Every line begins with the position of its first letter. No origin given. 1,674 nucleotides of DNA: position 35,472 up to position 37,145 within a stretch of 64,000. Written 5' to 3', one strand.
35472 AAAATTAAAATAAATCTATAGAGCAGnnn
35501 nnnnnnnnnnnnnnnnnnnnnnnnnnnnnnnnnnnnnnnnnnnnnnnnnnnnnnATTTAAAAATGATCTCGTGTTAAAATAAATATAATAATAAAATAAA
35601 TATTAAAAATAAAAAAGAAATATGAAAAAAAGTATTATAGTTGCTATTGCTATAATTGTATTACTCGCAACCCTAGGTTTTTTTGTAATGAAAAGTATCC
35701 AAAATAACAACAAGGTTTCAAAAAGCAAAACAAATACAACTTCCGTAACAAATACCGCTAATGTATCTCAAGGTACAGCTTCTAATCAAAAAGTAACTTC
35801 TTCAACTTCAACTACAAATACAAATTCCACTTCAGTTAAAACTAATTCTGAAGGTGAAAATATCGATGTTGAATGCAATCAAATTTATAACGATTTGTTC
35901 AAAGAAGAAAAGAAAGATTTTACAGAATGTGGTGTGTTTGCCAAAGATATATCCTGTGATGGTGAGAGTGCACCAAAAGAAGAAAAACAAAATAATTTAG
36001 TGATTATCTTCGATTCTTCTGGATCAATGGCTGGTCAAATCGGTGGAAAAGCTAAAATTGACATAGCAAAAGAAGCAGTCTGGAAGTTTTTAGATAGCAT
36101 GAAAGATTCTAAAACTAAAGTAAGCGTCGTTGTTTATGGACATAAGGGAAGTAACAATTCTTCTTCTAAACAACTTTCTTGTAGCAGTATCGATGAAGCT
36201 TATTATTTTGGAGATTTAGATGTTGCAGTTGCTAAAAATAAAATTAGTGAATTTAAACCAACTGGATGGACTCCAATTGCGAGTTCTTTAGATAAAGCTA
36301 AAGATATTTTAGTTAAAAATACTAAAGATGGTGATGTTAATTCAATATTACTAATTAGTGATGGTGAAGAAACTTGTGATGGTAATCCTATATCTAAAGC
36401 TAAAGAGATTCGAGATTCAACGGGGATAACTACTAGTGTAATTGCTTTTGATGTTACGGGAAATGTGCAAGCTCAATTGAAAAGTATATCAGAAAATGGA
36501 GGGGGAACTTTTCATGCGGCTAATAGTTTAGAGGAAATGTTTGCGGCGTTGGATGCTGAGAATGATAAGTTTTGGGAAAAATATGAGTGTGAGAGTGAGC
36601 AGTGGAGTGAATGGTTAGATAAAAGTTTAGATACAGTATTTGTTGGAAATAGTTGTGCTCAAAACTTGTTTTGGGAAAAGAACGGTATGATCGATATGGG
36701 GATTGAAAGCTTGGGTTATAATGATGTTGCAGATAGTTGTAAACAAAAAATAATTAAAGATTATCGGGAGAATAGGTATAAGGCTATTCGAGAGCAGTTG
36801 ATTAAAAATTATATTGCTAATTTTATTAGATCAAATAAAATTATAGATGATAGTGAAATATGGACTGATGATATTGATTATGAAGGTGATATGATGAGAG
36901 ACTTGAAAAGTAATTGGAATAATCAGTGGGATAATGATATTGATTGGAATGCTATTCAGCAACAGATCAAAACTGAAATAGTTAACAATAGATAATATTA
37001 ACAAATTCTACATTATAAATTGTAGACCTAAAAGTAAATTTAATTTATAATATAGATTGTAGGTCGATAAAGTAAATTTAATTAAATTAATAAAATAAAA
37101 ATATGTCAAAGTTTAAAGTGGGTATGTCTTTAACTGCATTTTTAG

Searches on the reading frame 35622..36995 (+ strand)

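Call 31: search_protein_families(library=pfam, proteins=[window:35622-36995:+], max_evalue=0.001)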
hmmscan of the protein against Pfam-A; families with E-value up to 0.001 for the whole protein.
window:35622-36995:+ (457 aa): 3 families
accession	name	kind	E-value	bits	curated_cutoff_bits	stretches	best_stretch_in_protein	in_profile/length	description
PF13519.12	VWA_2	-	4e-09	37.5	27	1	126-249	1-107/107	von Willebrand factor type A domain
PF13768.12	VWA_3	-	2.6e-06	28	27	1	125-298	2-154/155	von Willebrand factor type A domain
PF21827.1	New_glue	-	0.0004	20.5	31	1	11-73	5-67/94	New glue protein family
